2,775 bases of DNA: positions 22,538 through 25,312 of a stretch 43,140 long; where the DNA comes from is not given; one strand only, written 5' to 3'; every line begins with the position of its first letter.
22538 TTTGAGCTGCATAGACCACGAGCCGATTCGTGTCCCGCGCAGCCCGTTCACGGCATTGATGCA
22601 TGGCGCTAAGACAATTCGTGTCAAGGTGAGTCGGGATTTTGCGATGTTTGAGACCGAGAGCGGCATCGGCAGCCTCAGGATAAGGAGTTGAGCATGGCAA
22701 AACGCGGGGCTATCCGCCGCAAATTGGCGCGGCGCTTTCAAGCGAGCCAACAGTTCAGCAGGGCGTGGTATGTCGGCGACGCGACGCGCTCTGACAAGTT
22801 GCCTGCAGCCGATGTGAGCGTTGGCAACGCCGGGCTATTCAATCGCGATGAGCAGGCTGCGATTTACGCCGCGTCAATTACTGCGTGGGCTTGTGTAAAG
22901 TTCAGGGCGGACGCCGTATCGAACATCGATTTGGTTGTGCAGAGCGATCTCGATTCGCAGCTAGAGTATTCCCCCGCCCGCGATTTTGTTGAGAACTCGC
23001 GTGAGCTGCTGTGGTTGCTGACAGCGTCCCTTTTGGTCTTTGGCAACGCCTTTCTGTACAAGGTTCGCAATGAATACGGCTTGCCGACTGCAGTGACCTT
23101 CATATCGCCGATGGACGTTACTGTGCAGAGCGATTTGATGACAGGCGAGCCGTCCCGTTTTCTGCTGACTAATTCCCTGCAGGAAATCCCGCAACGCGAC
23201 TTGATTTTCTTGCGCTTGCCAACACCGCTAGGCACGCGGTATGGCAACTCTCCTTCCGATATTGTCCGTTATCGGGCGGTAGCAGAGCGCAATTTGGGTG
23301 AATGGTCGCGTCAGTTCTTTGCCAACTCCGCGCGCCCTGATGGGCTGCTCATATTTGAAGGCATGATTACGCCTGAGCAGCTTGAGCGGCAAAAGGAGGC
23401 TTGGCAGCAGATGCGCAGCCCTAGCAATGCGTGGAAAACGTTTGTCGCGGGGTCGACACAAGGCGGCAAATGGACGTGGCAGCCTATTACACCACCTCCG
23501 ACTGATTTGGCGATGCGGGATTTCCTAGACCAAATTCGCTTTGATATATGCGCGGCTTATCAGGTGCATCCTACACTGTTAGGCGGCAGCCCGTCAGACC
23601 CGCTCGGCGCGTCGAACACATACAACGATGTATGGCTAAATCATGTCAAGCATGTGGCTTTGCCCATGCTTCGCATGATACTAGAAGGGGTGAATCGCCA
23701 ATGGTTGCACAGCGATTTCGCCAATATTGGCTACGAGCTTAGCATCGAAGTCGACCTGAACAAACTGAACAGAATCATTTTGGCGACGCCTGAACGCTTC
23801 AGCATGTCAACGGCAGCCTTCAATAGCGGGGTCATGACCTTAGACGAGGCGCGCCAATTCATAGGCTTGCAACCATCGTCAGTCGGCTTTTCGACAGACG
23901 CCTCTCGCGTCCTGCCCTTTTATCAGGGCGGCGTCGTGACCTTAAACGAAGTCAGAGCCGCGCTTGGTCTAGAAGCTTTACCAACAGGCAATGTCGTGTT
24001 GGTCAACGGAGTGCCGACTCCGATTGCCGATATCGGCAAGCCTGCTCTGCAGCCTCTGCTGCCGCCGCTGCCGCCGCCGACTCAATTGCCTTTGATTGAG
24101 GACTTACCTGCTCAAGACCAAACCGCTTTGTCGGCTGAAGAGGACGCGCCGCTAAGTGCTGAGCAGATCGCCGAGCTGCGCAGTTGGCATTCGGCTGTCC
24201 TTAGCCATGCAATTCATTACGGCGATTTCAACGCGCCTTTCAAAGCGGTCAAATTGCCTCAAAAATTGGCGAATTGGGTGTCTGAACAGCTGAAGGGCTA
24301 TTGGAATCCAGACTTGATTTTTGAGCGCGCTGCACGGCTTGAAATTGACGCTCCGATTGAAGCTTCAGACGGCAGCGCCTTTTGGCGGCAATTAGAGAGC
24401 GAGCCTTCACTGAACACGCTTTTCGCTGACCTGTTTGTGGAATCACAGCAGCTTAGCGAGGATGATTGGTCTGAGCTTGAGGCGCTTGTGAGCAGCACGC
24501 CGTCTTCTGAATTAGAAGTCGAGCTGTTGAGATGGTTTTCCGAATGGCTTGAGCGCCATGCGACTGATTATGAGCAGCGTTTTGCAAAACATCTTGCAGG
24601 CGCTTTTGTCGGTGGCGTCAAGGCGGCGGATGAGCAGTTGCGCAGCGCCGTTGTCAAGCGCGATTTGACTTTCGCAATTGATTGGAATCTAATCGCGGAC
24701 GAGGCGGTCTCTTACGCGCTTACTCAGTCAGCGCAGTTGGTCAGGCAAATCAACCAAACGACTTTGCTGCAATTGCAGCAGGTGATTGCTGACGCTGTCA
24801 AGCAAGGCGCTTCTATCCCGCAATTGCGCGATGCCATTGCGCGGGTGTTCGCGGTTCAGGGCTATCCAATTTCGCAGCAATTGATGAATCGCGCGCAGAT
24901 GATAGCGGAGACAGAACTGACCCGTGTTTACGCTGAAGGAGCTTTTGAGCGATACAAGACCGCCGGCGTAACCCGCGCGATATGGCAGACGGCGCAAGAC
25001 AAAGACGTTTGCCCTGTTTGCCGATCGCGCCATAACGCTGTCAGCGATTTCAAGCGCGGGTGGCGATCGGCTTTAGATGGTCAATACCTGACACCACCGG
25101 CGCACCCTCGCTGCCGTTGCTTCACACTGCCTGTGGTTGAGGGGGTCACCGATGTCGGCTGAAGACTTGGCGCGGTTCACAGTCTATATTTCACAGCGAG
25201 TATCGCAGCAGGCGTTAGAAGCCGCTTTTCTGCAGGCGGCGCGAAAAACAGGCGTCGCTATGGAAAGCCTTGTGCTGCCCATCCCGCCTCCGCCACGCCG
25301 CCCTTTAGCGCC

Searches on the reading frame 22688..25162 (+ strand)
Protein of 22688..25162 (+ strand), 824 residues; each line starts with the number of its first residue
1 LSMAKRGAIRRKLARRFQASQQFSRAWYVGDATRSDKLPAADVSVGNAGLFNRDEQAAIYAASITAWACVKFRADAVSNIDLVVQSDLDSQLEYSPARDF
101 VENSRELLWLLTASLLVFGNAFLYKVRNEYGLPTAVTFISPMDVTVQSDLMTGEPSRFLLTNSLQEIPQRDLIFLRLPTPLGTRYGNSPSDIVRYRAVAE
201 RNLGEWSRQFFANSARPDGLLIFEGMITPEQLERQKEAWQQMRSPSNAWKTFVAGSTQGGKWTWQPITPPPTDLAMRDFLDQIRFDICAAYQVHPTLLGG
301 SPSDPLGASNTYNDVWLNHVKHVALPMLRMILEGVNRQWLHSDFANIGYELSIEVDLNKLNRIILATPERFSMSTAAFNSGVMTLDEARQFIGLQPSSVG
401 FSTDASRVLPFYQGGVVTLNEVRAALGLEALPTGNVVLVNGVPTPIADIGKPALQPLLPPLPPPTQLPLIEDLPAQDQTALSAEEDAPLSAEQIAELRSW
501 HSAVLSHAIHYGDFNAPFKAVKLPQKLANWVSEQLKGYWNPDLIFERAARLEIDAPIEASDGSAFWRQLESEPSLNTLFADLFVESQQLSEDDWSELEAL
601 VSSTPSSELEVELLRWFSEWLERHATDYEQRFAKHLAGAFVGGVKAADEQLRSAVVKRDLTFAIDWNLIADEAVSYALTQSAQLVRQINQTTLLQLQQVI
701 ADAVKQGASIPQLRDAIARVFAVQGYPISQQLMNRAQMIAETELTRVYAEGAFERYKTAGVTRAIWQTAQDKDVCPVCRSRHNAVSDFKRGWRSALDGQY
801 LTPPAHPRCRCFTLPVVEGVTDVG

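Call 7: search_protein_families(library=pfam, proteins=[window:22688-25162:+], max_evalue=0.01)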
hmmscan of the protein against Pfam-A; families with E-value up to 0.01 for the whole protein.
window:22688-25162:+ (824 aa): 2 families
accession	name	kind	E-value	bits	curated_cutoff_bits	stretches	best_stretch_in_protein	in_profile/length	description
PF04860.17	Phage_portal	-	7.4e-39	134.2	39.1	1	65-391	2-319/321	Phage portal protein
PF04233.19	Phage_Mu_F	-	7.2e-11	43.3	29.6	1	696-812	3-110/112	Phage Mu protein F like protein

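Call 8: search_protein_families(library=phrogs, proteins=[window:22688-25162:+], max_evalue=0.001)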
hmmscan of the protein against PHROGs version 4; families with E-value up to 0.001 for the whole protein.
window:22688-25162:+ (824 aa): 24 families
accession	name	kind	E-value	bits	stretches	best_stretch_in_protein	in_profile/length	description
phrog_2662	-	head and packaging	1.1e-58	200.4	2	56-400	60-411/717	portal protein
phrog_12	-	head and packaging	8.4e-47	161.5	1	22-400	63-421/646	portal protein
phrog_2468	-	head and packaging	2.9e-20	73.9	1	625-819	84-275/303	head morphogenesis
phrog_595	-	head and packaging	1.4e-16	61.9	1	682-819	172-300/513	head maturation protease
phrog_115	-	head and packaging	2.9e-16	60.8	1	695-819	209-320/665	minor head protein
phrog_324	-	head and packaging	6.5e-16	59.5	1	593-819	108-320/624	head morphogenesis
phrog_6577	-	unknown function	2e-14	53.9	1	669-818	92-231/1066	-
phrog_19480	-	head and packaging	8e-14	51.8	1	610-816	546-736/737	head morphogenesis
phrog_4728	-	head and packaging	1.7e-13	51.3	1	695-819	187-302/591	head morphogenesis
phrog_3517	-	head and packaging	3.9e-13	50.4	2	733-819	232-331/371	head morphogenesis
phrog_2841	-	head and packaging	4.1e-12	46.9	1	695-820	198-310/525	minor head protein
phrog_15127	-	head and packaging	2.6e-09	37.2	1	611-787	52-212/602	head protein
phrog_5929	-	head and packaging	3.4e-09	37.3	1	205-398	6-186/228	portal protein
phrog_16619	-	head and packaging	5.3e-07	28.5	1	732-816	198-273/1440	minor head protein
phrog_7625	-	head and packaging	7.1e-07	29.5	1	694-819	133-251/504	head morphogenesis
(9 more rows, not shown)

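Call 16: search_dna_similar(query=window:22688-25162:+, collection=phages, mode=protein, max_rows=15)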
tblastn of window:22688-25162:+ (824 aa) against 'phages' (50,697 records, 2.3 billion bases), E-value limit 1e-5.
Records with a match: 43; places in all: 43; records where one place covers at least 80% of the query: 0.
Best place of each record, by identity: <60% 43.
By first word of the organism name: Mycobacterium 16; Burkholderia 12; Bacillus 3; Idiomarinaceae 2; Geobacillus 2; Azospirillum 2; Haloarcula 2; Desulfofustis 1; Caudoviricetes 1; Bacteriophage 1; and 1 more.
By host as written in the record: Mycobacterium smegmatis mc2 155 12; Burkholderia sp. 9; - 4; Bacillus cereus 3; Mycobacterium smegmatis mc#155 2; Idiomarinaceae bacterium N2-2 2; Geobacillus kaustophilus ATCC 8005 2; Azospirillum brasilense Cd 2; and 6 more.
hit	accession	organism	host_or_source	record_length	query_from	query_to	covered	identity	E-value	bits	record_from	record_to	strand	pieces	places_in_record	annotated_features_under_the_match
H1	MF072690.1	Mycobacterium phage Porcelain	Mycobacterium smegmatis mc2 155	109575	69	389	39%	25.6%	7e-9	66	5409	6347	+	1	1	portal protein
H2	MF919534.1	Mycobacterium phage Superphikiman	Mycobacterium smegmatis mc2 155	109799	69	389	39%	25.6%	7e-9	66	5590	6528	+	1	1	portal protein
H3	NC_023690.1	Mycobacterium phage Courthouse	Mycobacterium smegmatis mc2 155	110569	69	389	39%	25.6%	7e-9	66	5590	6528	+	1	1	12: portal protein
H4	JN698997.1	Mycobacterium phage Courthouse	Mycobacterium smegmatis mc2 155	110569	69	389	39%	25.6%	7e-9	66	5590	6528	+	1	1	12: portal protein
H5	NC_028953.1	Mycobacterium phage MiaZeal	Mycobacterium smegmatis mc2 155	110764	69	389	39%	25.6%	7e-9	66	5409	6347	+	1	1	12: portal protein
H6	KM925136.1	Mycobacterium phage MiaZeal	Mycobacterium smegmatis mc2 155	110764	69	389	39%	25.6%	7e-9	66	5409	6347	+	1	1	12: portal protein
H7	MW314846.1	Mycobacterium phage KashFlow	Mycobacterium smegmatis mc#155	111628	69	389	39%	25.6%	7e-9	66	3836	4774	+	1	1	6: portal protein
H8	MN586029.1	Mycobacterium phage Hannaconda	Mycobacterium smegmatis mc#155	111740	69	389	39%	25.6%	7e-9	66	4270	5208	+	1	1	9: portal protein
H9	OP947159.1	Desulfofustis phage LS06-2018-MD02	-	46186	69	393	39%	24.3%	6e-8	63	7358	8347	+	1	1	portal protein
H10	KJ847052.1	Idiomarinaceae phage 1N2-2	Idiomarinaceae bacterium N2-2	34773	69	400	40%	23.7%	1e-6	59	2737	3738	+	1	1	putative portal protein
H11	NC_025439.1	Idiomarinaceae phage 1N2-2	Idiomarinaceae bacterium N2-2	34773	69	400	40%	23.7%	1e-6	59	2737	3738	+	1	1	portal protein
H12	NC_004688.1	Mycobacterium phage Omega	Mycobacterium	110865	69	391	39%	23.9%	4e-10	70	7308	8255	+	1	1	portal protein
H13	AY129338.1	Mycobacterium phage Omega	Mycobacterium sp.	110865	69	391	39%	23.9%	4e-10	70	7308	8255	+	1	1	13: hypothetical protein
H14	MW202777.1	Caudoviricetes sp.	Manatee Spring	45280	69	393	39%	23.5%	4e-6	57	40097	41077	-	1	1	portal protein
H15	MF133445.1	Mycobacterium phage Lucky2013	Mycobacterium smegmatis mc2 155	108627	69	391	39%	23.6%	2e-8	65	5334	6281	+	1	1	12: portal protein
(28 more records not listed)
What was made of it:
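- Tried and rejected: Portal matches are at most 26% identical (call 16).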

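Call 23: find_related_loci(query=window:22688-25162:+, collection=viral_contigs, flank=4000)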
Query window:22688-25162:+ (824 aa) in viral_contigs; peptide patterns used: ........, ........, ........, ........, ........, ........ (x = any residue, [..] = any of these).
6 stretches matched a pattern; 5 encode a relative of the query (tblastn E <= 1e-3); 3 distinct loci.
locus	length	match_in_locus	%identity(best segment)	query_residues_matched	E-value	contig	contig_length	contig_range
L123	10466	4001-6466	87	1-822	0e+0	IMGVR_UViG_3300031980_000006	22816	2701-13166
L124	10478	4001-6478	87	1-824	0e+0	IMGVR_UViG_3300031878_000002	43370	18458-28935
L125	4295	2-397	90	693-824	1e-74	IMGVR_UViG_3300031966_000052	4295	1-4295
